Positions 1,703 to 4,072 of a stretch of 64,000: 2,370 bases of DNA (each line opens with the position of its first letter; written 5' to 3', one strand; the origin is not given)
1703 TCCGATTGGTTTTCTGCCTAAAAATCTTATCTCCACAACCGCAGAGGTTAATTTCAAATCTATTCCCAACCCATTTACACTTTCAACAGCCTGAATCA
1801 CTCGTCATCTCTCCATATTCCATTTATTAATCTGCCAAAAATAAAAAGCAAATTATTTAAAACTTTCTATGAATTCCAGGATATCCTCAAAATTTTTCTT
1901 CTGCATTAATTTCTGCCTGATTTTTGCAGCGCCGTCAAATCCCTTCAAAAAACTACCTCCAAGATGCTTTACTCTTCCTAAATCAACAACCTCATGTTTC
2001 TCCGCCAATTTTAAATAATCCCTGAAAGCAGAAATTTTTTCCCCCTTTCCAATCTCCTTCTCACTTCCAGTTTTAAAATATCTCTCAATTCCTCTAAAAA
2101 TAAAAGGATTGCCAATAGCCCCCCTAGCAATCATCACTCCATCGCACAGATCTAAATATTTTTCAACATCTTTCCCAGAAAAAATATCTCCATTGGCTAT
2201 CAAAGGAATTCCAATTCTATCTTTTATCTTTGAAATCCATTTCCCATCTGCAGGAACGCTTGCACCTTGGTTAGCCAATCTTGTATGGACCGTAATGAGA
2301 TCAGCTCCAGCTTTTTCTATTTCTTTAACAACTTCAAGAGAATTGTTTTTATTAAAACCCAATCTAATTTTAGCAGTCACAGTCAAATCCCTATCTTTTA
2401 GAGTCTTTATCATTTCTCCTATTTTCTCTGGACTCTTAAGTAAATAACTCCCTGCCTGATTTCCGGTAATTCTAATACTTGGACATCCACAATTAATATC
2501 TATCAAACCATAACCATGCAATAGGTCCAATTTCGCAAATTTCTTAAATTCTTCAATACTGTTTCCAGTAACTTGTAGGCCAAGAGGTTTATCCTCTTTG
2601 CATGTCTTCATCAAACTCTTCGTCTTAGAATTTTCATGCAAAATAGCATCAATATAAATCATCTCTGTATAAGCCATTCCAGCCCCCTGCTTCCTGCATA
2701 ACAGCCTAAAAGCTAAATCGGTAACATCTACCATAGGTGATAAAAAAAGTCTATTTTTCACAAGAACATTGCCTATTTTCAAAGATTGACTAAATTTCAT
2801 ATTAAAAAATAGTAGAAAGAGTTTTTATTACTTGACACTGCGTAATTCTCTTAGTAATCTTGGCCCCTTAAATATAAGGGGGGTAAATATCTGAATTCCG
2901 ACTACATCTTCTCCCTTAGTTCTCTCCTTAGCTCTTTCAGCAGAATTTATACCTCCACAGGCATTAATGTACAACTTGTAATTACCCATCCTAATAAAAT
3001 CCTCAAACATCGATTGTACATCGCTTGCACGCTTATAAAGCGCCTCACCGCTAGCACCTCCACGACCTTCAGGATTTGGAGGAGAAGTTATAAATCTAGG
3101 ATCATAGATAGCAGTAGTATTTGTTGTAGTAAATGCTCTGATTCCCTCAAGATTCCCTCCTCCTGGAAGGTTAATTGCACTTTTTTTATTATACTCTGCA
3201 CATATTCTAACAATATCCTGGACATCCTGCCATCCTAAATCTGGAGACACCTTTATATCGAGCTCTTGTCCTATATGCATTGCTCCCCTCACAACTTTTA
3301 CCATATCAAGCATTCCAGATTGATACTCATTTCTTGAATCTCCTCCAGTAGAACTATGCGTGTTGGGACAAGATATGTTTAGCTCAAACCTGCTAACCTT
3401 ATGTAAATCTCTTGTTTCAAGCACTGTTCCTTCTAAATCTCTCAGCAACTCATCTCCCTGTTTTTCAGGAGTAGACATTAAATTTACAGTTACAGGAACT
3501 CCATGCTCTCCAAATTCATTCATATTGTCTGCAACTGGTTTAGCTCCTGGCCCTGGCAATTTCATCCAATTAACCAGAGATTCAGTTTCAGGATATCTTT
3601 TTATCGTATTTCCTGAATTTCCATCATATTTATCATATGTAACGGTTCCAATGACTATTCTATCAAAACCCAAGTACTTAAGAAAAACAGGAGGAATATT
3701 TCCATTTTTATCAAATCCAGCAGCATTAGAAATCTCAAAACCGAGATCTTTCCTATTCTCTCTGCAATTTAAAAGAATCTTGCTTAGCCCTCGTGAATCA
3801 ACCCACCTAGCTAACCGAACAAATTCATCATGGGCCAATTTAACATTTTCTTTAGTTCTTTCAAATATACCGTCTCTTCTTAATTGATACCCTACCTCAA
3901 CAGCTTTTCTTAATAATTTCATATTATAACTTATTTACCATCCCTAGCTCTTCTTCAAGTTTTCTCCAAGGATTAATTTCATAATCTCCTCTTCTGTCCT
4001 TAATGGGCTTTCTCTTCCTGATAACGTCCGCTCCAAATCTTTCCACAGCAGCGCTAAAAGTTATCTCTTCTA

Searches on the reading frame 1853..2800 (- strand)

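Call 11: search_protein_families(library=pfam, proteins=[window:1853-2800:-], max_evalue=0.001)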
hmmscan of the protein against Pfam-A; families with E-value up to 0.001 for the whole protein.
window:1853-2800:- (315 aa): 2 families
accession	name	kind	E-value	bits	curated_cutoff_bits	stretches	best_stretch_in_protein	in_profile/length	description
PF01207.24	Dus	-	2.8e-65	220.9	20.4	1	20-308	2-299/311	Dihydrouridine synthase (Dus)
PF00977.27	His_biosynth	-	0.00085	19.3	23.6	0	151-241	28-118/228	Histidine biosynthesis protein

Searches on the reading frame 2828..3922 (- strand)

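Call 11: search_protein_families(library=pfam, proteins=[window:2828-3922:-], max_evalue=0.001)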
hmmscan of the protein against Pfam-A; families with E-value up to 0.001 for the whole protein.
window:2828-3922:- (364 aa): 1 family
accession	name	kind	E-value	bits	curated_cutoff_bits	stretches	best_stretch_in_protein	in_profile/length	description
PF01180.27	DHO_dh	-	2.8e-20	73.1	27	1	64-359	15-282/291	Dihydroorotate dehydrogenase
